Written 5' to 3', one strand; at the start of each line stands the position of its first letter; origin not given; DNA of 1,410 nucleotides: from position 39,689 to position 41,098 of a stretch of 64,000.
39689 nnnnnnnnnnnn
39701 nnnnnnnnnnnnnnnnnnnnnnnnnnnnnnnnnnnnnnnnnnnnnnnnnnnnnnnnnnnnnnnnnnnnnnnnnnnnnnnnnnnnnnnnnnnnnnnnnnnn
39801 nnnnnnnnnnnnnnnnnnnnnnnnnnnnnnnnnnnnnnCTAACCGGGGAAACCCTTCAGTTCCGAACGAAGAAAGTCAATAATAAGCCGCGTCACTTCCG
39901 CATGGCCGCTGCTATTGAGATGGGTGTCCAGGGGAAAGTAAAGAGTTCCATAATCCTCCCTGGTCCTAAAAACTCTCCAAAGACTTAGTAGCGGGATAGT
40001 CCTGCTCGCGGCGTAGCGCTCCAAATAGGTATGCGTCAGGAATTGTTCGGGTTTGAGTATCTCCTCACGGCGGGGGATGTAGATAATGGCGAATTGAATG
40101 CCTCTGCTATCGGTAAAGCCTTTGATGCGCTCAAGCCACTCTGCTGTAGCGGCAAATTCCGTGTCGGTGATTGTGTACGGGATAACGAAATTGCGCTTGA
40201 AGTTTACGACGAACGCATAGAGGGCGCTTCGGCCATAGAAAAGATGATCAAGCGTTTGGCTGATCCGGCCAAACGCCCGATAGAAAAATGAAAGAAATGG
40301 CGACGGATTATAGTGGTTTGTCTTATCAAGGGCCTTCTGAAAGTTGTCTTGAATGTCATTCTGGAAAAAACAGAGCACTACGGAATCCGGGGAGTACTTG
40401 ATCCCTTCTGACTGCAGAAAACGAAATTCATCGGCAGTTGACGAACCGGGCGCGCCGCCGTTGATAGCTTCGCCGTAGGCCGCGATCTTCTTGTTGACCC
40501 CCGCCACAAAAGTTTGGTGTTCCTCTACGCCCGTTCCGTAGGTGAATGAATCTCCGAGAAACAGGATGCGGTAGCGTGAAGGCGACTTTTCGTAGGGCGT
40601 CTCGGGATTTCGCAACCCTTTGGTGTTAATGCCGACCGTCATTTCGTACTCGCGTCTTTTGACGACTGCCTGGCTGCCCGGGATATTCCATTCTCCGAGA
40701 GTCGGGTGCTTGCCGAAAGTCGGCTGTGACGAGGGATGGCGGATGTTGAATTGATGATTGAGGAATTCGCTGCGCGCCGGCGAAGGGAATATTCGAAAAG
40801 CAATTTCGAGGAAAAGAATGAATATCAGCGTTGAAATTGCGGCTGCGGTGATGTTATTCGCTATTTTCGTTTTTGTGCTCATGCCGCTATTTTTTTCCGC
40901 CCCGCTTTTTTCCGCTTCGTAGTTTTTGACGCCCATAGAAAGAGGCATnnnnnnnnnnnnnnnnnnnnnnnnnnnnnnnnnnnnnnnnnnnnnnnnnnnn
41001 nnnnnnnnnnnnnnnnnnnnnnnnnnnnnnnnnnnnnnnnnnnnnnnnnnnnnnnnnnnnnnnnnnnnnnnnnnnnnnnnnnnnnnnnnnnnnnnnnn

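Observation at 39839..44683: Three paralogous membrane-anchored SGNH hydrolases (third at 54612..55868) and a second YfhO, with no MBOAT or AT3 partner in the window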

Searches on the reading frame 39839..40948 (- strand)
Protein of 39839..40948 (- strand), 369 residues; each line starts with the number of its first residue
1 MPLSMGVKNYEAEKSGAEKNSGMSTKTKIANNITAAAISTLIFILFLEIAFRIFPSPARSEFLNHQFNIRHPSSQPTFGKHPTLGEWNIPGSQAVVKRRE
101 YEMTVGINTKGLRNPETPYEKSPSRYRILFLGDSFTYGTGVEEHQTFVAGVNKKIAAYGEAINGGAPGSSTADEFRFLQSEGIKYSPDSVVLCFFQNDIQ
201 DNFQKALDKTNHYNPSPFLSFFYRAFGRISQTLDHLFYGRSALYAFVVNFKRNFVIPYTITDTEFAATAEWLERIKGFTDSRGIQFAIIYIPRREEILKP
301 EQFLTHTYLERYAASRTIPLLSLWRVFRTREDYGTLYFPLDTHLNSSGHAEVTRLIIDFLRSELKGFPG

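Call 5: search_protein_families(library=pfam, proteins=[window:39839-40948:-], max_evalue=0.01)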
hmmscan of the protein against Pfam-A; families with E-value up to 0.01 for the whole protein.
window:39839-40948:- (369 aa): 2 families
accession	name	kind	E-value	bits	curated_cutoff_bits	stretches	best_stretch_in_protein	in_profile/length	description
PF13472.12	Lipase_GDSL_2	-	1.1e-08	36.3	32.9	1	130-350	1-177/178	GDSL-like Lipase/Acylhydrolase family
PF00657.28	Lipase_GDSL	-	0.00051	20.7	23.6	1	128-352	1-204/208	GDSL-like Lipase/Acylhydrolase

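Call 19: search_protein_families(library=ncbifam, proteins=[window:39839-40948:-], max_evalue=0.01)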
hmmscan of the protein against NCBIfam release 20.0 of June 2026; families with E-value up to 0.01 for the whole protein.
window:39839-40948:- (369 aa): 1 family
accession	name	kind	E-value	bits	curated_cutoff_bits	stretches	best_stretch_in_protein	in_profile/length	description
NF047475.1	GDSL_LA_2490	hypoth_equivalog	0.0092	15.3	325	0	101-150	61-107/431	LA_2490 family SGNH/GDSL-type esterase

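Call 30: find_homologous_proteins(query=window:39839-40882:-)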
Query window:39839-40882:- (347 aa): 16 proteins with E <= 0.001 among 2431 candidates.
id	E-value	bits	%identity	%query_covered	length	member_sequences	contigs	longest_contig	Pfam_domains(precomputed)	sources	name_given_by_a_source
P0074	3.4e-233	791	100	100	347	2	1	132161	PF13472.13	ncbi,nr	ncbi:MAG: hypothetical protein Q8R76_05020 [Candidatus Omnitrophota bacterium]|nr:hypothetical prote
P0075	6.2e-112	392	53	97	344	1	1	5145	PF13472.13,PF00657.29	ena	-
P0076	1.7e-98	348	49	95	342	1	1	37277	PF13472.13,PF00657.29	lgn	-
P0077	1.0e-96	342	48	95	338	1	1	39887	PF16822.12,PF13472.13,PF00657.29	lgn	-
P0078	1.9e-94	335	47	94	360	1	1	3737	PF13472.13,PF00657.29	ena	-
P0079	7.6e-92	326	45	98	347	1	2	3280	PF13472.13,PF00657.29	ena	-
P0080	7.9e-79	283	43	97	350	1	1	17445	PF13472.13,PF00657.29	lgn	-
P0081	4.0e-19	87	28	64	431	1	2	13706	PF16822.12,PF13472.13,PF00657.29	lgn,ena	-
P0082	7.7e-14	70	31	69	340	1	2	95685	PF13472.13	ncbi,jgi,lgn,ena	-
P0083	2.5e-9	55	47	28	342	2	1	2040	PF13472.13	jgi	-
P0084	1.7e-8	52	30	72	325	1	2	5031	PF13472.13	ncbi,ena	-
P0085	1.6e-7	49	36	32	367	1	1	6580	PF13472.13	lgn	-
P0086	2.2e-7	49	35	36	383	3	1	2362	PF16822.12,PF13472.13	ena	-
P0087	7.0e-7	47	37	27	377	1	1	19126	PF13472.13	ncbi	ncbi:MAG: SGNH/GDSL hydrolase family protein [Limisphaerales bacterium]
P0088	5.8e-6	44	25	78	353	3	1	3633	PF16822.12,PF13472.13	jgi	jgi:hypothetical protein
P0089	1.7e-4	39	25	69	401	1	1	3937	PF13472.13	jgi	jgi:lysophospholipase L1-like esterase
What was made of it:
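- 39839..40882 (-): SGNH-A: 347 aa, N-terminal TM anchor, blocks GDS / G / ND / DTH (DxH). Last gene of the YfhO#2-SGNH-A operon. Orthologues at 43-53% identity (call 30).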

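Call 34: find_encoding_contigs(protein=P0074, flank=10000, max_places=3)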
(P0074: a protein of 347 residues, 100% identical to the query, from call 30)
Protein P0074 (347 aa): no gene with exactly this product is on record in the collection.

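Call 57: find_encoding_contigs(protein=P0077, flank=8000, max_places=2)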
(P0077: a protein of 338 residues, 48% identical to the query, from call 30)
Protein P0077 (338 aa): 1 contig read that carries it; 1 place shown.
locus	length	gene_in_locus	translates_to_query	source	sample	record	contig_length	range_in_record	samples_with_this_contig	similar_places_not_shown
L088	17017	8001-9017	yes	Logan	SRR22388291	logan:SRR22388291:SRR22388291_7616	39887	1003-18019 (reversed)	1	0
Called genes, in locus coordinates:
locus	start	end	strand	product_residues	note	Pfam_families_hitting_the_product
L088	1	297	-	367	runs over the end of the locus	PF02350:Epimerase_2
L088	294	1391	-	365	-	PF13439:Glyco_transf_4, PF20706:GT4-conflict (weak), PF00534:Glycos_transf_1, PF13692:Glyco_trans_1_4, PF13524:Glyco_trans_1_2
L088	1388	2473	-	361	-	PF13439:Glyco_transf_4 (weak), PF00534:Glycos_transf_1, PF13692:Glyco_trans_1_4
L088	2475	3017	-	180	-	-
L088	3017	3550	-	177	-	-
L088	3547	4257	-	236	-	PF00535:Glycos_transf_2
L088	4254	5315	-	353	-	PF08240:ADH_N, PF00107:ADH_zinc_N, PF13602:ADH_zinc_N_2 (faint)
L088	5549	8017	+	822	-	-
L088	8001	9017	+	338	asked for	PF16822:ALGX (faint), PF00657:Lipase_GDSL, PF13472:Lipase_GDSL_2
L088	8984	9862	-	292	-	PF01073:3Beta_HSD (faint), PF01370:Epimerase, PF04321:RmlD_sub_bind, PF16363:GDP_Man_Dehyd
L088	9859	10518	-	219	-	PF13489:Methyltransf_23, PF07021:MetW, PF13847:Methyltransf_31, PF08241:Methyltransf_11, PF08242:Methyltransf_12, PF13649:Methyltransf_25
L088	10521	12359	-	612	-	PF02310:B12-binding, PF04055:Radical_SAM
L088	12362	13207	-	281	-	PF01370:Epimerase, PF02719:Polysacc_synt_2 (weak), PF04321:RmlD_sub_bind, PF16363:GDP_Man_Dehyd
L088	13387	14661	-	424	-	PF13472:Lipase_GDSL_2 (faint), PF16822:ALGX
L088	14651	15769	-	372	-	PF01041:DegT_DnrJ_EryC1, PF00266:Aminotran_5 (weak), PF01053:Cys_Met_Meta_PP (weak)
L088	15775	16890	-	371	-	PF00155:Aminotran_1_2, PF01041:DegT_DnrJ_EryC1, PF01212:Beta_elim_lyase (weak), PF00266:Aminotran_5 (weak), PF01053:Cys_Met_Meta_PP (weak)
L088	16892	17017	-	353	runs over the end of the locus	PF02779:Transket_pyr, PF02780:Transketolase_C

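Call 58: find_encoding_contigs(protein=P0076, flank=8000, max_places=2)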
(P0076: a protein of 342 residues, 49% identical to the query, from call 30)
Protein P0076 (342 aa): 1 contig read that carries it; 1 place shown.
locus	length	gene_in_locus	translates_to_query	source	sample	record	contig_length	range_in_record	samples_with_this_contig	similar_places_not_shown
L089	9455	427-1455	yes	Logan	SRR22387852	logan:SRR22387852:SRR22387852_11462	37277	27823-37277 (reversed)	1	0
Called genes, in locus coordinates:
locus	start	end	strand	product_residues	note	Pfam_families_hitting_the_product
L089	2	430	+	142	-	?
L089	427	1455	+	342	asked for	PF00657:Lipase_GDSL, PF13472:Lipase_GDSL_2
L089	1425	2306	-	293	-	PF01073:3Beta_HSD (faint), PF01370:Epimerase, PF04321:RmlD_sub_bind, PF16363:GDP_Man_Dehyd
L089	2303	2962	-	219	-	PF13489:Methyltransf_23, PF07021:MetW (weak), PF13847:Methyltransf_31, PF08241:Methyltransf_11, PF08242:Methyltransf_12, PF13649:Methyltransf_25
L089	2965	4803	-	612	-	PF02310:B12-binding, PF04055:Radical_SAM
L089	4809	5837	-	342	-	PF01370:Epimerase, PF04321:RmlD_sub_bind, PF16363:GDP_Man_Dehyd, PF02719:Polysacc_synt_2 (weak)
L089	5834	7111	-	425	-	PF13472:Lipase_GDSL_2 (faint), PF16822:ALGX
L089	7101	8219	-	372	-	PF00266:Aminotran_5, PF01041:DegT_DnrJ_EryC1, PF01053:Cys_Met_Meta_PP (weak)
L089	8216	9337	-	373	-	PF00155:Aminotran_1_2 (weak), PF01041:DegT_DnrJ_EryC1, PF01212:Beta_elim_lyase (weak), PF00266:Aminotran_5 (weak)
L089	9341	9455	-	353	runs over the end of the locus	PF02779:Transket_pyr, PF02780:Transketolase_C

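Call 63: list_cluster_members(proteins=[P0074, P0001])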
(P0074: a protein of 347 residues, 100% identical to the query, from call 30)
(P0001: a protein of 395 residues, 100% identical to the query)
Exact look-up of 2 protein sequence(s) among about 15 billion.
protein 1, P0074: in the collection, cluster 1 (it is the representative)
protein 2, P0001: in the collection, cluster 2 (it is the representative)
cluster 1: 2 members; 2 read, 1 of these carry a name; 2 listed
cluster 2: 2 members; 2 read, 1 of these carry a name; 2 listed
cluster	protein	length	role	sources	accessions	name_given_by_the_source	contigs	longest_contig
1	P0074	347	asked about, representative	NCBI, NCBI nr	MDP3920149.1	MAG: hypothetical protein Q8R76_05020 [Candidatus Omnitrophota bacterium] | hypothetical protein [Candidatus Omnitrophota bacterium]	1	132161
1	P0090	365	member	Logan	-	-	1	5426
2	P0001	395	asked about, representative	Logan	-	-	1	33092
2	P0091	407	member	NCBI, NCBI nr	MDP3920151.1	MAG: GDSL-type esterase/lipase family protein [Candidatus Omnitrophota bacterium] | GDSL-type esterase/lipase family protein [Candidatus Omnitrophota bacterium]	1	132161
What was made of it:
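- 39839..40882 (-): 100% identical to MDP3920149.1 (calls 30, 63).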

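Call 76: find_encoding_contigs(protein=P0080, flank=10000, max_places=2)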
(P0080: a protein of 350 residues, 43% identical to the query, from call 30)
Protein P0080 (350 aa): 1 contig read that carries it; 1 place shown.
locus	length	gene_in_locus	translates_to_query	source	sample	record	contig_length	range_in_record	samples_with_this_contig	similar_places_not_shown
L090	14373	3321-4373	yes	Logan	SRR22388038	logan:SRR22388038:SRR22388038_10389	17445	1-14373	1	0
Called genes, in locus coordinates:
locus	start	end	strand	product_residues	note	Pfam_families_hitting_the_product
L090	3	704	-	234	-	?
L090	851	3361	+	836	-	-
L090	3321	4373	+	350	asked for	PF00657:Lipase_GDSL (weak), PF13472:Lipase_GDSL_2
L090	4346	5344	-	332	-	PF00535:Glycos_transf_2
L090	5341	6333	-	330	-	PF01073:3Beta_HSD, PF01370:Epimerase, PF02719:Polysacc_synt_2 (faint), PF04321:RmlD_sub_bind, PF05368:NmrA (weak), PF13460:NAD_binding_10 (faint), PF16363:GDP_Man_Dehyd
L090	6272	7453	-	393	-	PF01370:Epimerase, PF02719:Polysacc_synt_2, PF04321:RmlD_sub_bind, PF16363:GDP_Man_Dehyd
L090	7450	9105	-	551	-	PF02310:B12-binding, PF04055:Radical_SAM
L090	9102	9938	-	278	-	PF00483:NTP_transferase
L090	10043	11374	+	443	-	PF01041:DegT_DnrJ_EryC1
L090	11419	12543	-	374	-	PF00266:Aminotran_5 (weak), PF01041:DegT_DnrJ_EryC1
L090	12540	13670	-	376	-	PF00155:Aminotran_1_2, PF01041:DegT_DnrJ_EryC1, PF01212:Beta_elim_lyase (weak), PF00266:Aminotran_5 (weak), PF01053:Cys_Met_Meta_PP (faint)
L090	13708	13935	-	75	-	PF02604:PhdYeFM_antitox (weak)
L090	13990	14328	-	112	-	PF01934:HepT-like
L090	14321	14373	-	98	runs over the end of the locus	PF18765:Polbeta, PF01909:NTP_transf_2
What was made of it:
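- On YfhO family GT-C (PF09586), for 40879-43368: A GT2 lies next to the pair in L090 (call 76).
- Conserved synteny of A with YfhO and of C with DegT-DegT sugar genes across contigs (calls 57, 58, 76).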

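Call 80: search_protein_families(library=pfam, proteins=[window:39839-40882:-, L088:13390-14661:-, L088:8001-9014:+, L089:5837-7111:-], max_evalue=5)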
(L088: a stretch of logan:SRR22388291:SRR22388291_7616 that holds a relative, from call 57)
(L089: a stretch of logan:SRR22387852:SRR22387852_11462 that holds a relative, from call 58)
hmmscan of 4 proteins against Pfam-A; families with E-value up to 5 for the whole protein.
window:39839-40882:- (347 aa): 2 families
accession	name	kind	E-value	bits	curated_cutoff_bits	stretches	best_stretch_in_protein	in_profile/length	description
PF13472.12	Lipase_GDSL_2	-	8.8e-09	36.5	32.9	1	108-328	1-177/178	GDSL-like Lipase/Acylhydrolase family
PF00657.28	Lipase_GDSL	-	0.00043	20.9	23.6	1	106-330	1-204/208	GDSL-like Lipase/Acylhydrolase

L088:13390-14661:- (424 aa): 4 families
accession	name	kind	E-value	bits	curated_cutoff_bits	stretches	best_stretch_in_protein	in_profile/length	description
PF16822.11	ALGX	-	5.5e-08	33.2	26.5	1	298-417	23-139/268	SGNH hydrolase-like domain, acetyltransferase AlgX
PF13472.12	Lipase_GDSL_2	-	3.1e-06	28.2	32.9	1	106-400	1-178/178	GDSL-like Lipase/Acylhydrolase family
PF00657.28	Lipase_GDSL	-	0.00062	20.4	23.6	1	104-212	1-116/208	GDSL-like Lipase/Acylhydrolase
PF14127.11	DUF4294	-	0.24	11.7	27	1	40-85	106-151/155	Domain of unknown function (DUF4294)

L088:8001-9014:+ (338 aa): 3 families
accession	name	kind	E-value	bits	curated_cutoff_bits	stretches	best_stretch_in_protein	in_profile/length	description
PF13472.12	Lipase_GDSL_2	-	4.9e-13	50.4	32.9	2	105-257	1-144/178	GDSL-like Lipase/Acylhydrolase family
PF00657.28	Lipase_GDSL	-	2.8e-12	47.7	23.6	1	103-330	1-208/208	GDSL-like Lipase/Acylhydrolase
PF16822.11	ALGX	-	2.3e-05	24.6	26.5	2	280-334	75-130/268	SGNH hydrolase-like domain, acetyltransferase AlgX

L089:5837-7111:- (425 aa): 4 families
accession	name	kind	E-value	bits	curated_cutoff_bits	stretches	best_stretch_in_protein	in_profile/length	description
PF16822.11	ALGX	-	6.4e-10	39.6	26.5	1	300-415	24-136/268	SGNH hydrolase-like domain, acetyltransferase AlgX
PF13472.12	Lipase_GDSL_2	-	4.6e-08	34.2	32.9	2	106-349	1-171/178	GDSL-like Lipase/Acylhydrolase family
PF00657.28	Lipase_GDSL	-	0.013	16.1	23.6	1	104-190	1-94/208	GDSL-like Lipase/Acylhydrolase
PF14127.11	DUF4294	-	0.14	12.6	27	1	40-85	106-151/155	Domain of unknown function (DUF4294)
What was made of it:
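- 39839..40882 (-): Pfam Lipase_GDSL_2 E 1e-8 (calls 5, 80).
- On AlgX/AlgJ family (PF16822): Orthologues of C score 33-40 bits (cut-off 26.5), but only on profile positions 23-139 of 268 (call 80).
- Closest known: AlgJ/AlgX. Same: Orthologues of SGNH-C hit ALGX above the cut-off over their C-terminal third (call 80).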

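Call 88: predict_structure(alignment_id=A6)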
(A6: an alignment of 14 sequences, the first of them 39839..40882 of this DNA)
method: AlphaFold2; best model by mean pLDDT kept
length: 347 residues; sequences in the alignment: 14
mean_pLDDT: 91.8   pTM: 0.88
mean pLDDT of the five models: 91.8, 90.8, 89.7, 89.4, 88.3
residues with pLDDT >= 90: 267; 70-90: 69; 50-70: 8; < 50: 3
segments of 3 or more residues with pLDDT < 50: 189-191
pLDDT, mean of each block of 10 residues (from residue 1): 86 95 96 94 94 91 91 95 95 93 96 95 97 96 92 96 98 90 71 66 82 93 91 83 94 98 98 88 94 98 95 94 97 97 82
secondary structure, 60 per line:
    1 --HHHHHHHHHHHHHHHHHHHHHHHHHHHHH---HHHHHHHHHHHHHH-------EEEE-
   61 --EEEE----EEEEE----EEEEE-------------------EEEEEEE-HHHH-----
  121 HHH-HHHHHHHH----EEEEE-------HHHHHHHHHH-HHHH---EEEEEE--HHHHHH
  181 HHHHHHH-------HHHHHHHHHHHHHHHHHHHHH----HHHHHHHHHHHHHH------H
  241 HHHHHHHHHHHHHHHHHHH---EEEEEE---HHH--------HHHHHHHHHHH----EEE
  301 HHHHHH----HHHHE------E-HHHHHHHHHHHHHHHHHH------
elements in order: H3-31 H35-48 E56-59 E63-66 E71-75 E80-84 E104-110 H112-115 H125-132 E137-141 H149-158 H160-163 E167-172 H175-187 H195-215 H220-233 H240-259 E263-268 H283-293 E298-300 H301-306 H311-314 H324-341
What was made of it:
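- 39839..40882 (-): AF2 pLDDT 91.8 (call 88).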

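Call 90: fold_search(model_id=the predicted structure, library=pdb)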
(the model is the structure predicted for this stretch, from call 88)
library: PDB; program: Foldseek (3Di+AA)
matches with E <= 10: 1176; with E <= 0.001: 84
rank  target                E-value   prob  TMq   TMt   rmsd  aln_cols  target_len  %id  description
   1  8a2n_A                4.1e-10  1.00  0.53  0.61   9.0       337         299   13  Structure of crocagin biosynthetic protein CgnD (released 2023-02-22)
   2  8a2n_B                2.7e-09  1.00  0.51  0.59   7.5       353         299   12  Structure of crocagin biosynthetic protein CgnD (released 2023-02-22)
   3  1j00                  2.4e-07  1.00  0.41  0.75   4.5       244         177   12  E. coli Thioesterase I/Protease I/Lysophospholipase L1 in complexed with diethyl phosphono moiety (released 2003-07-08)
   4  5tic_B                3.2e-07  1.00  0.41  0.75   4.6       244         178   12  X-ray structure of wild-type E. coli Acyl-CoA thioesterase I at pH 5 (released 2017-04-26)
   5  1jrl                  4.4e-07  1.00  0.42  0.78   3.9       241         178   12  Crystal structure of E. coli Lysophospholiase L1/Acyl-CoA Thioesterase I/Protease I L109P mutant (released 2003-07-08)
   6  1ivn                  7.4e-07  1.00  0.38  0.71   6.3       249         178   13  E.coli Thioesterase I/Protease I/Lysophospholiase L1 (released 2003-07-08)
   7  6lfb                  9.9e-07  1.00  0.42  0.78   4.9       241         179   12  E. coli Thioesterase I mutant DG (released 2020-07-15)
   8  9ge8_T                1.3e-06  1.00  0.39  0.73   5.0       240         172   11  Structure of E. coli YbbAP-TesA with bound ATP analogue (released 2025-05-28)
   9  6lfc_A                1.3e-06  1.00  0.40  0.74   5.3       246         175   12  E. coli Thioesterase I mutant DG (released 2020-07-15)
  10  1u8u                  1.5e-06  1.00  0.41  0.75   4.6       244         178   12  E. coli Thioesterase I/Protease I/Lysophospholiase L1 in complexed with octanoic acid (released 2005-04-05)
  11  5tid                  2.0e-06  1.00  0.41  0.76   4.6       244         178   12  X-ray structure of acyl-CoA thioesterase I, TesA, mutant M141L/Y145K/L146K at pH 5 in complex with octanoic acid (released 2017-04-26)
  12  5tic_A                2.1e-06  1.00  0.43  0.79   4.3       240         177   12  X-ray structure of wild-type E. coli Acyl-CoA thioesterase I at pH 5 (released 2017-04-26)
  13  6hfz_B                2.1e-06  1.00  0.42  0.40   4.8       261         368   14  Crystal structure of a two-domain esterase (CEX) active on acetylated mannans (released 2019-09-11)
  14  5tif                  2.3e-06  1.00  0.41  0.75   5.0       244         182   12  x-ray structure of acyl-CoA thioesterase I, TesA, triple mutant M141L/Y145K/L146K in complex with octanoic acid (released 2017-04-26)
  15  1yzf                  2.7e-06  1.00  0.44  0.76   4.1       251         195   19  Crystal structure of the lipase/acylhydrolase from Enterococcus faecalis (released 2005-04-12)
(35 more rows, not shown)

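Call 94: find_related_loci(query=A7, collection=metagenome_contigs, flank=10000)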
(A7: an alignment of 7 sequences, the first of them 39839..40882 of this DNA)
Query A7 (347 aa) in metagenome_contigs; peptide patterns used: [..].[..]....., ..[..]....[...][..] (x = any residue, [..] = any of these).
395 stretches matched a pattern; 56 encode a relative of the query (tblastn E <= 1e-3); 56 distinct loci.
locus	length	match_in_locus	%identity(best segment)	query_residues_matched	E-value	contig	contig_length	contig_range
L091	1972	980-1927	28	56-341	3e-31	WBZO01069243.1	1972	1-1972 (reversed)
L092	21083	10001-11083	24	8-341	3e-28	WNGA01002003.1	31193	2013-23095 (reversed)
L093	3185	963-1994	43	56-341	8e-28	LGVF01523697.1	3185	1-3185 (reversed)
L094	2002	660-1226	33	2-196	2e-25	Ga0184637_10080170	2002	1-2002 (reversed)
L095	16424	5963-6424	37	16-177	1e-25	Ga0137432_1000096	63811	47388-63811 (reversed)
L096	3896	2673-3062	42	59-183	3e-25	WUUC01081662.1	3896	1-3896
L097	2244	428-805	42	60-180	2e-24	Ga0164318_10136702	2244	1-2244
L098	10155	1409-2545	27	1-327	3e-26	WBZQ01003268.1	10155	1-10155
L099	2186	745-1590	29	60-338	5e-24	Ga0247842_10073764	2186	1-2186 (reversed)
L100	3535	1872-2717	29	60-338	5e-24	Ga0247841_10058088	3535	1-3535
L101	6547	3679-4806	26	1-327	2e-23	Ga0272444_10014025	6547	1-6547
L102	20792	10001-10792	29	83-338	2e-22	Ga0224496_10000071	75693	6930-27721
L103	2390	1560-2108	36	2-182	2e-22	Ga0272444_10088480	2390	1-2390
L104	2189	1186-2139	29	8-302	2e-22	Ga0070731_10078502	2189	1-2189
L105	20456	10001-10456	37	47-195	4e-22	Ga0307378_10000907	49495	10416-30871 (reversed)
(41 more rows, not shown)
